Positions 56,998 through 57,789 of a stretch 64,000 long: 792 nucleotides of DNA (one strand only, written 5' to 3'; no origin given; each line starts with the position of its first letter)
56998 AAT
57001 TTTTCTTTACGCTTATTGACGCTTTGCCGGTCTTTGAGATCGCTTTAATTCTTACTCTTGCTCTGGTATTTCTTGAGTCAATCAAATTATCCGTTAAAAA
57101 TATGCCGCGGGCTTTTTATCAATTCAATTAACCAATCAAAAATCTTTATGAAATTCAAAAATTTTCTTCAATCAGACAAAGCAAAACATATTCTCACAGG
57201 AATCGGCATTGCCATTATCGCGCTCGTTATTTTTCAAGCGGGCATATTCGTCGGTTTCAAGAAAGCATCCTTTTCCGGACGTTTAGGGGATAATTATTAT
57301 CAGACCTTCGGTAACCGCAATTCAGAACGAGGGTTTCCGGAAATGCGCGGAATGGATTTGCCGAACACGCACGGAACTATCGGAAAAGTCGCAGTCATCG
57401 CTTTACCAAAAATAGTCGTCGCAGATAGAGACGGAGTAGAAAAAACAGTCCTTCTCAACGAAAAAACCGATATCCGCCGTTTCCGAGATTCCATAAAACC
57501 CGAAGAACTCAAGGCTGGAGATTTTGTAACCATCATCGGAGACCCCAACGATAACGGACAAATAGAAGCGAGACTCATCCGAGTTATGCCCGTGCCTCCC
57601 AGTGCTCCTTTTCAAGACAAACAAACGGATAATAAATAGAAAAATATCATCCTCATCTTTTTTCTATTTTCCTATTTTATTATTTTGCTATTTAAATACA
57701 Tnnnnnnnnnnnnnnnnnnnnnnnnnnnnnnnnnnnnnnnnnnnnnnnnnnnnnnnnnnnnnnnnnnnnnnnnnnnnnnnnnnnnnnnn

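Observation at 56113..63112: ECF sigma / membrane partner / duplicated anchored-domain proteins / MacAB-type exporter / standalone C39-like peptidase locus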

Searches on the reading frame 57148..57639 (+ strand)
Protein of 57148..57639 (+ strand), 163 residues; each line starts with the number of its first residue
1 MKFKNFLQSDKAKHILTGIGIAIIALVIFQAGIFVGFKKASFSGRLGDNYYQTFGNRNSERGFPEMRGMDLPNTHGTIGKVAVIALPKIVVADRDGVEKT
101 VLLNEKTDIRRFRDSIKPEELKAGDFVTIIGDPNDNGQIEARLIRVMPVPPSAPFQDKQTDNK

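Call 3: search_protein_families(library=pfam, proteins=[window:57148-57639:+], max_evalue=0.1)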
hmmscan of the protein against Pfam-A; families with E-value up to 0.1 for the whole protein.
window:57148-57639:+ (163 aa): 1 family
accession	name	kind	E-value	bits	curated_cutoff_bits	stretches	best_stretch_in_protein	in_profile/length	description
PF18914.6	DUF5666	-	0.00024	21.7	27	1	97-144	15-59/60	Domain of unknown function (DUF5666)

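Call 4: search_protein_families(library=ncbifam, proteins=[window:57148-57639:+], max_evalue=0.1)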
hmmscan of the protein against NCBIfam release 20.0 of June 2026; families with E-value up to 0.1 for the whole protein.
window:57148-57639:+ (163 aa): 0 families

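Call 24: find_homologous_proteins(query=window:57148-57639:+, max_evalue=0.001)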
Query window:57148-57639:+ (163 aa): 77 proteins with E <= 0.001 among 141 candidates.
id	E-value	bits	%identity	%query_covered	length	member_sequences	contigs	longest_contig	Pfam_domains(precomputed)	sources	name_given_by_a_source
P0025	3.2e-102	357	100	100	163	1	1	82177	-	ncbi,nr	ncbi:MAG: hypothetical protein NTZ13_04385 [Candidatus Parcubacteria bacterium]|nr:hypothetical prot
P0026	4.1e-82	292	79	99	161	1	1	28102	-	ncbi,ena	-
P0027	2.6e-80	286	78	99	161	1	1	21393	-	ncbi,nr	ncbi:MAG: hypothetical protein NT098_04300 [Candidatus Parcubacteria bacterium]|nr:hypothetical prot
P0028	2.5e-66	240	74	93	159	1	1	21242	-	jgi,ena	-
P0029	4.5e-66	239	72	93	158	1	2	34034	-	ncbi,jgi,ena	ncbi:MAG: hypothetical protein WC878_04285 [Candidatus Paceibacterota bacterium]|jgi:hypothetical pr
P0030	9.6e-65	235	69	93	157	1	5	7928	-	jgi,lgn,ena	-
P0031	1.3e-64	235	67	98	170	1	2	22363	PF18914.7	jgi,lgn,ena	jgi:hypothetical protein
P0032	1.3e-64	235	66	96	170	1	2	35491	-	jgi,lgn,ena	jgi:hypothetical protein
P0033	1.5e-64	234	68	93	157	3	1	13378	-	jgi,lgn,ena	-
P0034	9.2e-64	232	69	96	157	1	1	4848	-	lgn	-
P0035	9.6e-64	232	68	93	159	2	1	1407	-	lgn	-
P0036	3.5e-63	230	66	97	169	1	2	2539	PF18914.7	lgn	-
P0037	5.4e-63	229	66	98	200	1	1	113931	-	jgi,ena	-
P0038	7.7e-62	226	66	93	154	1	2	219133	-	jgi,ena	jgi:hypothetical protein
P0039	7.9e-62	226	66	93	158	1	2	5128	-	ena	-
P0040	3.5e-61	224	68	93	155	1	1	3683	PF18914.7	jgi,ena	-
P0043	3.0e-58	214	65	93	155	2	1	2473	PF18914.7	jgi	-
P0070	2.5e-39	153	46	99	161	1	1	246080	-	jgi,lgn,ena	-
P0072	6.5e-39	151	51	89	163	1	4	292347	-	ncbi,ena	-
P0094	1.9e-28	117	43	91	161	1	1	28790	-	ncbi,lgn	-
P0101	9.9e-20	89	34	91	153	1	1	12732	-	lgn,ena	-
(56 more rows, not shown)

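Call 26: find_encoding_contigs(protein=P0070, flank=8000, max_places=1)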
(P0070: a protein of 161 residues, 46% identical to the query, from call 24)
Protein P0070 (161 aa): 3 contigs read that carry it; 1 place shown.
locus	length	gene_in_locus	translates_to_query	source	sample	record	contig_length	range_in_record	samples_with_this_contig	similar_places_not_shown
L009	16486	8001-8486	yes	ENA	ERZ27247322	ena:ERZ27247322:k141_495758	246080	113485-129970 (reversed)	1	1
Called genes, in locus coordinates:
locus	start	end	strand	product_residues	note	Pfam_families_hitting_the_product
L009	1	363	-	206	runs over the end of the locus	PF21176:RecR_HhH (weak), PF01751:Toprim (weak), PF13662:Toprim_4, PF21175:RecR_C (weak)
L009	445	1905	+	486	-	PF03193:RsgA_GTPase (faint), PF00005:ABC_tran, PF00931:NB-ARC (faint), PF02463:SMC_N (faint), PF13191:AAA_16 (faint), PF13401:AAA_22 (faint), PF13476:AAA_23 (faint), PF00005:ABC_tran, +6 more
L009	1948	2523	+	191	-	PF03193:RsgA_GTPase (faint), PF02421:FeoB_N, PF00350:Dynamin_N (faint), PF01926:MMR_HSR1, PF04548:AIG1 (weak), PF00009:GTP_EFTU (weak)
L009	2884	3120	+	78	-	-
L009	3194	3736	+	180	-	PF23477:zf_Tbcl_2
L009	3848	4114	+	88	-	PF00076:RRM_1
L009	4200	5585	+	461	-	PF00512:HisKA, PF02518:HATPase_c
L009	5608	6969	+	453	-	PF19077:Big_13 (weak)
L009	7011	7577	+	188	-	PF07638:Sigma70_ECF (weak), PF12645:HTH_16 (weak), PF04542:Sigma70_r2, PF08281:Sigma70_r4_2, PF04545:Sigma70_r4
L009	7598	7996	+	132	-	-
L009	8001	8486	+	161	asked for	-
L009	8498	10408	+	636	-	PF00364:Biotin_lipoyl (faint), PF25917:BSH_RND (weak), PF25973:BSH_CzcB (faint), PF25954:Beta-barrel_RND_2 (weak), PF25990:Beta-barrel_YknX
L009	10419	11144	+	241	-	PF00005:ABC_tran, PF02463:SMC_N (faint)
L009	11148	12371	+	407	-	PF12704:MacB_PCD, PF02687:FtsX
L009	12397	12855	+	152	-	-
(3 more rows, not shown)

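Call 27: find_encoding_contigs(protein=P0072, flank=8000, max_places=1)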
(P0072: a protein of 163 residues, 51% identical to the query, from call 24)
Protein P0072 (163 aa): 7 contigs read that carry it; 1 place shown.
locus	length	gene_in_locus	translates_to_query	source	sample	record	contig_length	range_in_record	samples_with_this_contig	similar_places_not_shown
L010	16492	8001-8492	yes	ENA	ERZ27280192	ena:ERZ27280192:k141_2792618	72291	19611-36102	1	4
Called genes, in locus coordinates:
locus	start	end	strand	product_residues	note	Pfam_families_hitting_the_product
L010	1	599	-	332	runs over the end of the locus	-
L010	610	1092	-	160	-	PF04306:DUF456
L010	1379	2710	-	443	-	-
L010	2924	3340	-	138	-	PF13458:Peripla_BP_6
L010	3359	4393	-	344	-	PF01594:AI-2E_transport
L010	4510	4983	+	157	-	-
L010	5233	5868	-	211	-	PF13098:Thioredoxin_2 (faint), PF13462:Thioredoxin_4, PF01323:DSBA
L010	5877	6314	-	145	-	PF02600:DsbB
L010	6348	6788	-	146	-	PF08570:DUF1761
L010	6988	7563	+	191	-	PF04542:Sigma70_r2, PF08281:Sigma70_r4_2, PF04545:Sigma70_r4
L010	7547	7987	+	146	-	-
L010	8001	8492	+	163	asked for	-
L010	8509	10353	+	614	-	PF25973:BSH_CzcB (faint), PF00364:Biotin_lipoyl (faint), PF25917:BSH_RND (weak), PF25990:Beta-barrel_YknX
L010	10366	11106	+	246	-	PF02463:SMC_N (faint), PF13555:AAA_29 (weak), PF00005:ABC_tran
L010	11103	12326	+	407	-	PF12704:MacB_PCD, PF02687:FtsX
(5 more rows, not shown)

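Call 28: find_encoding_contigs(protein=P0094, flank=8000, max_places=1)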
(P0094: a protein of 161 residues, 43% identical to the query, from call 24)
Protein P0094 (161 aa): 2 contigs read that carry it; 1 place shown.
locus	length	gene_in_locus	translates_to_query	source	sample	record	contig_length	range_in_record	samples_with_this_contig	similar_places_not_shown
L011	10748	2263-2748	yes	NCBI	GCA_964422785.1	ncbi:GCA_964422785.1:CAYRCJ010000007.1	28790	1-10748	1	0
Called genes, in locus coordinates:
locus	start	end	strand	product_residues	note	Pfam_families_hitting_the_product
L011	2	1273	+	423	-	?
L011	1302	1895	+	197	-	PF04542:Sigma70_r2, PF08281:Sigma70_r4_2, PF04545:Sigma70_r4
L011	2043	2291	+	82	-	-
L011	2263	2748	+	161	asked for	-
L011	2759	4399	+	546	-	PF00364:Biotin_lipoyl (faint), PF25917:BSH_RND, PF25973:BSH_CzcB, PF25954:Beta-barrel_RND_2 (weak), PF25990:Beta-barrel_YknX, PF25989:YknX_C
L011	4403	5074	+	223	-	PF00005:ABC_tran, PF02463:SMC_N (faint)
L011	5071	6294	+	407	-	PF12704:MacB_PCD, PF02687:FtsX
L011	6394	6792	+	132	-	-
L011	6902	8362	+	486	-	PF02310:B12-binding (weak), PF04055:Radical_SAM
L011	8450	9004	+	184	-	PF01725:Ham1p_like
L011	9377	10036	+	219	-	PF00160:Pro_isomerase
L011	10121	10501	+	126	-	-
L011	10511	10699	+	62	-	-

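Call 29: find_encoding_contigs(protein=P0101, flank=8000, max_places=1)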
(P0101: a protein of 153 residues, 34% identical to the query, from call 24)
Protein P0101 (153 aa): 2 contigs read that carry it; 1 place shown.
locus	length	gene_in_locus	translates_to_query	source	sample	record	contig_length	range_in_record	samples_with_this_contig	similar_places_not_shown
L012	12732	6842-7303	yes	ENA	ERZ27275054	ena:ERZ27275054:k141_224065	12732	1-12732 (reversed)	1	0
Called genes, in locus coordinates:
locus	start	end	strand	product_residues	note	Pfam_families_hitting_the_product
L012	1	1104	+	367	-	?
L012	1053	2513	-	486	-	PF03193:RsgA_GTPase (faint), PF13476:AAA_23 (faint), PF00005:ABC_tran, PF02463:SMC_N (faint), PF13555:AAA_29 (faint), PF20720:nSTAND3 (faint), PF13304:AAA_21 (weak), PF00005:ABC_tran, +2 more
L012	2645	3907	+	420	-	PF00890:FAD_binding_2, PF01134:GIDA, PF01494:FAD_binding_3 (weak), PF03486:HI0933_like, PF07992:Pyr_redox_2 (weak), PF12831:FAD_oxidored, PF07992:Pyr_redox_2 (weak), PF22780:HI0933_like_1st, +4 more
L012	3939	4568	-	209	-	PF00881:Nitroreductase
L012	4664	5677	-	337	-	PF02807:ATP-gua_PtransN, PF00217:ATP-gua_Ptrans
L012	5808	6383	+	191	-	PF04542:Sigma70_r2, PF08281:Sigma70_r4_2, PF04545:Sigma70_r4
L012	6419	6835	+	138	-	-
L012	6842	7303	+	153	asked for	-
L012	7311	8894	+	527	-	PF25917:BSH_RND, PF25973:BSH_CzcB (weak), PF25954:Beta-barrel_RND_2 (faint), PF25990:Beta-barrel_YknX, PF25967:RND-MFP_C (weak), PF25989:YknX_C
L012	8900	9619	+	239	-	PF00005:ABC_tran, PF02463:SMC_N (faint)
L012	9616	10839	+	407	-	PF12704:MacB_PCD, PF02687:FtsX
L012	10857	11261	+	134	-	-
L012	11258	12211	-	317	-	PF01933:CofD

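Call 31: find_related_loci(query=A2, collection=genome_contigs, flank=9000)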
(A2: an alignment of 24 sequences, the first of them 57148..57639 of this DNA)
Query A2 (163 aa) in genome_contigs; peptide patterns used: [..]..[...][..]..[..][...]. (x = any residue, [..] = any of these).
82 stretches matched a pattern; 69 encode a relative of the query (tblastn E <= 1e-3); 69 distinct loci.
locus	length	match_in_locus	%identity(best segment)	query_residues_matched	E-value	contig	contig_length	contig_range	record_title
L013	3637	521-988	72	1-152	9e-72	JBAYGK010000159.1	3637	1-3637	MAG: Candidatus Paceibacterota bacterium isolate SO_2016_GW1_123 scaffold50831_OW334_2016, whole genome shotgun sequence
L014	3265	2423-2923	64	1-163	4e-66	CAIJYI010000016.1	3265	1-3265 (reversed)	uncultured bacterium isolate KR_bin-0332 genome assembly, contig: bin-0332:16/45, whole genome shotgun sequence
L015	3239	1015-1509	61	1-162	2e-64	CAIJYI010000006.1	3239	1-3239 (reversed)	uncultured bacterium isolate KR_bin-0332 genome assembly, contig: bin-0332:06/45, whole genome shotgun sequence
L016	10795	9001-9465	65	1-152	4e-63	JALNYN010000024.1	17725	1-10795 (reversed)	MAG: Candidatus Paceibacterota bacterium isolate SO_2017_GW1 bin 180 NODE_12028_length_17725_cov_3.726219_OW334_2017, wh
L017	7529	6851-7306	53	1-153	5e-50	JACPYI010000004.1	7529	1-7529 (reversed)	MAG: Candidatus Sungiibacteriota bacterium isolate NC_groundwater_859_Pr1_B-0.1um_51_34 Montesol18_Bp1_scaffold_173542,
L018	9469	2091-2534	50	2-150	1e-47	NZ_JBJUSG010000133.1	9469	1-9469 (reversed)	Candidatus Magnetominusculus dajiuhuensis isolate DJH-1 NODE_1763_length_9469_cov_6.427873, whole genome shotgun sequenc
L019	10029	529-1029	47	1-163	3e-47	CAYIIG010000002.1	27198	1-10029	MAG TPA_asm: uncultured Candidatus Saccharibacteria bacterium isolate ERP119705_co20_252 genome assembly, contig: NODE_1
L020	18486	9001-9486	47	1-163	2e-46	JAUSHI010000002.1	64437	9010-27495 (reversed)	MAG: bacterium isolate E14_metabat.bin.18 E14_k141_51368, whole genome shotgun sequence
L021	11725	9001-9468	56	1-152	2e-46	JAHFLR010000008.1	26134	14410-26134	MAG: bacterium isolate nzgw438 NODE_2863_length_26135_cov_2.253479, whole genome shotgun sequence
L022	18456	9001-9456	48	2-154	9e-45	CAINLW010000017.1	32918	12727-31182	uncultured bacterium isolate MJ-time_bin-8470 genome assembly, contig: bin-8470:17/64, whole genome shotgun sequence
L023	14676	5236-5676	49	4-151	6e-44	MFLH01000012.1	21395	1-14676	MAG: Candidatus Kaiserbacteria bacterium RIFCSPHIGHO2_02_FULL_54_11b rifcsphigho2_02_scaffold_14767, whole genome shotgu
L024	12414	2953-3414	52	3-152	9e-43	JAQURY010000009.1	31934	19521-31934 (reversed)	MAG: Candidatus Paceibacterota bacterium isolate STD1_84 NODE_2793_length_31934_cov_4.455906_Sandtown_D1, whole genome s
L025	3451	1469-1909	46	4-151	7e-42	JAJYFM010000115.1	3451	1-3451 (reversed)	MAG: bacterium isolate DBS1-2.bin32 NODE_57092_length_3451_cov_4.276173, whole genome shotgun sequence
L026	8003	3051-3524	45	2-160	5e-42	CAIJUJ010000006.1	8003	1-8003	uncultured bacterium isolate AM-lipid-01-D8_bin-1660 genome assembly, contig: bin-1660:06/35, whole genome shotgun seque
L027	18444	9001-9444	49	3-152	3e-41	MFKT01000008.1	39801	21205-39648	MAG: Candidatus Kaiserbacteria bacterium RIFCSPHIGHO2_01_FULL_53_29 rifcsphigho2_01_scaffold_1511, whole genome shotgun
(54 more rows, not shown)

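Call 34: search_solved_structures(query=A2, max_evalue=10, show_alignments=2)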
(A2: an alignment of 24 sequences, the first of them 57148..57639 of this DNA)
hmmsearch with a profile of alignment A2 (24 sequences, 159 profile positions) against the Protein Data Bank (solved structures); distinct sequences matched with E-value up to 10: 1.
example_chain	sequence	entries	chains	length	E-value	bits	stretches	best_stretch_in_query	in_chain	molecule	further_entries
2out_A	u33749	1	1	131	1.1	11.9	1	27-58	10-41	Mu-like prophage FluMu protein gp35, Protein HI1507 in Mu-like prophage FluMu region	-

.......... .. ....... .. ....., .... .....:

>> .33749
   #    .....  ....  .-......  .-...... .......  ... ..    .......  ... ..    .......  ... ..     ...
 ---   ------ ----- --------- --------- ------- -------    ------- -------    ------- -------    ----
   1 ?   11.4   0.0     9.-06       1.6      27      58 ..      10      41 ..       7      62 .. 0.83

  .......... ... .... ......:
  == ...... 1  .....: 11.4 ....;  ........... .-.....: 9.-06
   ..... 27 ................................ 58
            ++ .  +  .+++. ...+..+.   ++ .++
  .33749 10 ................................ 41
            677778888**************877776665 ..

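Call 46: predict_structure(alignment_id=A2)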
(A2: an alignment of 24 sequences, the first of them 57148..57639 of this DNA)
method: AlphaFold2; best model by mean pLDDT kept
length: 163 residues; sequences in the alignment: 24
mean_pLDDT: 76.7   pTM: 0.52
mean pLDDT of the five models: 76.7, 76.1, 75.5, 75.4, 73.4
residues with pLDDT >= 90: 67; 70-90: 39; 50-70: 30; < 50: 27
segments of 3 or more residues with pLDDT < 50: 56-72, 154-163
pLDDT, mean of each block of 10 residues (from residue 1): 63 87 94 79 59 52 43 71 95 87 95 94 93 87 88 48 49
secondary structure, 60 per line:
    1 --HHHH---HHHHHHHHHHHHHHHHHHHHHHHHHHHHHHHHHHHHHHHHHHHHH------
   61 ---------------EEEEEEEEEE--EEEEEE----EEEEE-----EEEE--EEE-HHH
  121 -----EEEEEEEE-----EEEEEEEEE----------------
elements in order: H3-6 H10-54 E76-85 E88-93 E98-102 E108-111 E114-116 E126-133 E139-147

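Call 53: fold_search(model_id=the predicted structure, library=pdb)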
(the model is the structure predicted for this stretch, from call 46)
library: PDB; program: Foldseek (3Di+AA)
matches with E <= 10: 1341; with E <= 0.001: 0
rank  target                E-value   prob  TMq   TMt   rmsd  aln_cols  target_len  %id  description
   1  9e8l_B                1.3e-03  1.00  0.31  0.15  13.9       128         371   11  Nub1/Fat10-processing human 26S proteasome bound to Txnl1 with Rpt4 at top of spiral staircase (released 2024-12-04)
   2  6mse_B                1.8e-03  0.99  0.28  0.13  13.4       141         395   12  Cryo-EM structures and dynamics of substrate-engaged human 26S proteasome (released 2018-11-21)
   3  9pdi_B                2.1e-03  0.99  0.31  0.14  14.9       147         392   11  Nub1/Fat10-processing human 26S proteasome with Rpt2 at top of spiral staircase and partially unfolded Eos (AAA+ motor (released 2025-11-19)
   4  3kdf_A                2.2e-03  1.00  0.35  0.48   3.2        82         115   17  X-ray Crystal Structure of the Human Replication Protein A Complex from Wheat Germ Cell Free Expression (released 2009-12-01)
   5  4ql5_B                2.2e-03  1.00  0.26  0.55   5.2        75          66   20  Crystal structure of translation initiation factor IF-1 from Streptococcus pneumoniae TIGR4 (released 2014-07-02)
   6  6zp4_G                2.2e-03  0.99  0.24  0.39   5.8        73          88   12  SARS-CoV-2 Nsp1 bound to a human 43S preinitiation ribosome complex - state 2 (released 2020-07-29)
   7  9nkg_B                2.4e-03  0.99  0.30  0.14  14.9       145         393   12  Structure of substrate engaged MIDN-bound human 26S proteasome, EB-MIDN (Composite map) (released 2025-05-07)
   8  2oqk                  2.6e-03  0.99  0.26  0.39   5.6        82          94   12  Crystal structure of putative Cryptosporidium parvum translation initiation factor eIF-1A (released 2007-02-13)
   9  4uer_0                2.7e-03  1.00  0.26  0.39   5.4        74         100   11  40S-eIF1-eIF1A-eIF3-eIF3j translation initiation complex from Lachancea kluyveri (released 2015-02-11)
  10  9u7r_E                3.3e-03  1.00  0.30  0.15   4.4        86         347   19  Substrate-free human 26S proteasome purified by midnolin, 20S proteasome, RPTs and RPN11 part (released 2026-04-01)
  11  8qcf_I                3.3e-03  0.99  0.28  0.18   6.9        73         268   16  yeast cytoplasmic exosome-Ski2 complex degrading a RNA substrate (released 2024-01-10)
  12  9bv1_E                3.3e-03  0.99  0.31  0.18  10.3       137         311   12  M2A Midnolin-Proteasome (translocating) (released 2025-06-11)
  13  3aqq_A                3.5e-03  1.00  0.31  0.48   4.6        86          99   13  Crystal structure of human CRHSP-24 (released 2010-12-22)
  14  6zxg_j                3.5e-03  1.00  0.27  0.36   4.9        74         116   20  Cryo-EM structure of a late human pre-40S ribosomal subunit - State H1 (released 2020-12-02)
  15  2pi2_G                3.8e-03  1.00  0.35  0.48   1.7        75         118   16  Full-length Replication protein A subunits RPA14 and RPA32 (released 2007-10-16)
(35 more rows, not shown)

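Call 77: search_protein_families(library=padloc, proteins=[window:57148-57639:+], max_evalue=0.01)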
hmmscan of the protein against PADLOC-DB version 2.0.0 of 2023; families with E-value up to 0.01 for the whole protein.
window:57148-57639:+ (163 aa): 0 families

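Call 78: search_protein_families(library=phrogs, proteins=[window:57148-57639:+], max_evalue=0.01)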
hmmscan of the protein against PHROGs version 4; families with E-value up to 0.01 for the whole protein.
window:57148-57639:+ (163 aa): 0 families
